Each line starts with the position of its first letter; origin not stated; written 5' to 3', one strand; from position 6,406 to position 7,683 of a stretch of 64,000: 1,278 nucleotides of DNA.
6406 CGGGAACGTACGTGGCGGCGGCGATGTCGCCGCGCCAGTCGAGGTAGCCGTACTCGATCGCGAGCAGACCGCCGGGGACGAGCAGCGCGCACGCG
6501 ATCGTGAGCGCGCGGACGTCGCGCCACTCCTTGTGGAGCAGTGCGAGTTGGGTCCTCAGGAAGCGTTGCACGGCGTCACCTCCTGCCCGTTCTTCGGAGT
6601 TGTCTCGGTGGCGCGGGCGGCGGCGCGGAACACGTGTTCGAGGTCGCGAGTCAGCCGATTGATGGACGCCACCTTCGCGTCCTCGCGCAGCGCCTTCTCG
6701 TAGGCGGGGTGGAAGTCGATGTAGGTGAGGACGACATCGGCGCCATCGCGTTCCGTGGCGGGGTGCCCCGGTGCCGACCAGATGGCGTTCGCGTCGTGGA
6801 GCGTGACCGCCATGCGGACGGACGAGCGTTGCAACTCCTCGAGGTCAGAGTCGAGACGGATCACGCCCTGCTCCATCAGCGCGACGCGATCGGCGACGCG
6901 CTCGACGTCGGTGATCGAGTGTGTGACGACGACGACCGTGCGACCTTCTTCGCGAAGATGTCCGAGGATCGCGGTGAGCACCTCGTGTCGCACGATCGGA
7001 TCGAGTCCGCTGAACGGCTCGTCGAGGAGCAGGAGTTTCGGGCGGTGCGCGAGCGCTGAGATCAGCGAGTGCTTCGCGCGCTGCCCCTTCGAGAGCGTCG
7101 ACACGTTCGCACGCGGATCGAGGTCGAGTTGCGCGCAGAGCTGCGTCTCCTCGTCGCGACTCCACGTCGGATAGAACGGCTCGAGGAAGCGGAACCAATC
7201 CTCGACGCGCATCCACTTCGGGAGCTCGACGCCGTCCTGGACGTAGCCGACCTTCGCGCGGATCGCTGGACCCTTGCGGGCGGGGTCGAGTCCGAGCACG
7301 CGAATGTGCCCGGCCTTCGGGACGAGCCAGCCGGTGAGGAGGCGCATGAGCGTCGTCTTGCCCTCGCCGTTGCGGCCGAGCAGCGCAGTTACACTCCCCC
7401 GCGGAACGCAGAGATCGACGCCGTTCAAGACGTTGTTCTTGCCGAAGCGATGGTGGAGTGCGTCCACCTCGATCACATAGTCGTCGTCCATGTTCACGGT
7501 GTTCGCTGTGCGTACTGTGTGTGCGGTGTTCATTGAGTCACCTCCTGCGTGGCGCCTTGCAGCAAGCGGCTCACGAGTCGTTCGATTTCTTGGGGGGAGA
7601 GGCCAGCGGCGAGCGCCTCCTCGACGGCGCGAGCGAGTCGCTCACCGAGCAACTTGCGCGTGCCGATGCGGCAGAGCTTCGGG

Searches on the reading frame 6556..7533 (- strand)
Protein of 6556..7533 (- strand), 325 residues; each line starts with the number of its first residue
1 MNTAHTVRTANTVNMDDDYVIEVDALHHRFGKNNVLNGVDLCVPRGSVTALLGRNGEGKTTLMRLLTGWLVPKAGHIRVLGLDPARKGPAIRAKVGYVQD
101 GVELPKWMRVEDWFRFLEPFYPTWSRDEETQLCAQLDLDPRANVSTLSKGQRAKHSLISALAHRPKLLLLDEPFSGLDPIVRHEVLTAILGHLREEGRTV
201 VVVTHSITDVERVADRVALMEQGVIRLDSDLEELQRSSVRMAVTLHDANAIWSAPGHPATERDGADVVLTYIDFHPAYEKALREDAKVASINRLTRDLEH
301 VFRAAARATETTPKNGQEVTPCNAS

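Call 39: search_protein_families(library=pfam, proteins=[window:6556-7533:-], max_evalue=0.001)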
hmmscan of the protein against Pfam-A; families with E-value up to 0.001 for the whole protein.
window:6556-7533:- (325 aa): 4 families
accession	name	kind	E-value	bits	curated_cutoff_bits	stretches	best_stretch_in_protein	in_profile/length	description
PF00005.33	ABC_tran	-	3.6e-25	89.6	25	1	36-174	1-136/137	ABC transporter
PF13304.12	AAA_21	-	4.5e-11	43.8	27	1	144-206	235-299/304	AAA domain, putative AbiEii toxin, Type IV TA system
PF25199.1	nSTAND_NTPase5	-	0.00052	20.3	34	0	45-85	40-79/145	Novel STAND NTPase 5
PF03029.23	ATP_bind_1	-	0.001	19.4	27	0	52-90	2-40/240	Conserved hypothetical ATP binding protein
